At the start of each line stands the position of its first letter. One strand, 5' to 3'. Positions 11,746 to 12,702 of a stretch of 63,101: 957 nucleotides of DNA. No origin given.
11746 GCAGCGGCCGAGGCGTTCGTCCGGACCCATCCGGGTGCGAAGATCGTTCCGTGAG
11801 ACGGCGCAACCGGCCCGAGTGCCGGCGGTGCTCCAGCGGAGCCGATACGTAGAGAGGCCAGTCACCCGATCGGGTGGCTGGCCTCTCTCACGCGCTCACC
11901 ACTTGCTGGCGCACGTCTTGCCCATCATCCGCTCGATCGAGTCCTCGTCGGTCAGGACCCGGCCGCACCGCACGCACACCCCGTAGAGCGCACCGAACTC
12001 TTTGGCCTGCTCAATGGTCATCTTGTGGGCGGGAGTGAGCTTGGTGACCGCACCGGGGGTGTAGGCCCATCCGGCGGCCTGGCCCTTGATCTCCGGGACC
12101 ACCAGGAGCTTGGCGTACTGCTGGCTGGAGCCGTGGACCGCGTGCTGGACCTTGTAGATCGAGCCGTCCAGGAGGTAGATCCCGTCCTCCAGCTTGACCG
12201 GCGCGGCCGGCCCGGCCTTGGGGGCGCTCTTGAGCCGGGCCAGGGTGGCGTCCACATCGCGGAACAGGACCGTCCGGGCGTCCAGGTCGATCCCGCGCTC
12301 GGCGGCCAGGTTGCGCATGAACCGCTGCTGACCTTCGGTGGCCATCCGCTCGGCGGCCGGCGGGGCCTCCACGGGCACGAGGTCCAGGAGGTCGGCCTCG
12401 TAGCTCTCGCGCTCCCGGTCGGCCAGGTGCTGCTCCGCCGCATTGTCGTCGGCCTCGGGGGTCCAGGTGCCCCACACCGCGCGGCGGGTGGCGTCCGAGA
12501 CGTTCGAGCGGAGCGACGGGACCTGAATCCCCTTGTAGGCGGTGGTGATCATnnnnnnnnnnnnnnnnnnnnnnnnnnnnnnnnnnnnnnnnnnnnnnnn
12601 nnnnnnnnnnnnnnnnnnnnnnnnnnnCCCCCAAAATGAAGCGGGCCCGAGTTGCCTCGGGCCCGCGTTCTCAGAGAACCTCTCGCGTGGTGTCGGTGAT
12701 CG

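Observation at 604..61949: Genome-wide 18-bp inverted repeat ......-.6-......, at promoters and also buried inside ORFs against codon bias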

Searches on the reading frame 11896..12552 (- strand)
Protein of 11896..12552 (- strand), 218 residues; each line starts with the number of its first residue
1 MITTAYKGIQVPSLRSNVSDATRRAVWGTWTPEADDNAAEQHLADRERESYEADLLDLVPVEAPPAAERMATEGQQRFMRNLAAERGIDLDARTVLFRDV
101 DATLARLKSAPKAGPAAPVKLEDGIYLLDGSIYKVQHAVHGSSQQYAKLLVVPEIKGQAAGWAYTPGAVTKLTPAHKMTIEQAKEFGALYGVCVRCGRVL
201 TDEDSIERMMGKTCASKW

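Call 59: search_protein_families(library=pfam, proteins=[window:11896-12552:-], max_evalue=0.001)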
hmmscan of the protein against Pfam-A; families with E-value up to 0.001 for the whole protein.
window:11896-12552:- (218 aa): 1 family
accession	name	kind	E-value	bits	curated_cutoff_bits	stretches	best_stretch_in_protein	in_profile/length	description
PF19474.4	DUF6011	-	1.4e-09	37.8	26.6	1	183-218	1-36/37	Family of unknown function (DUF6011)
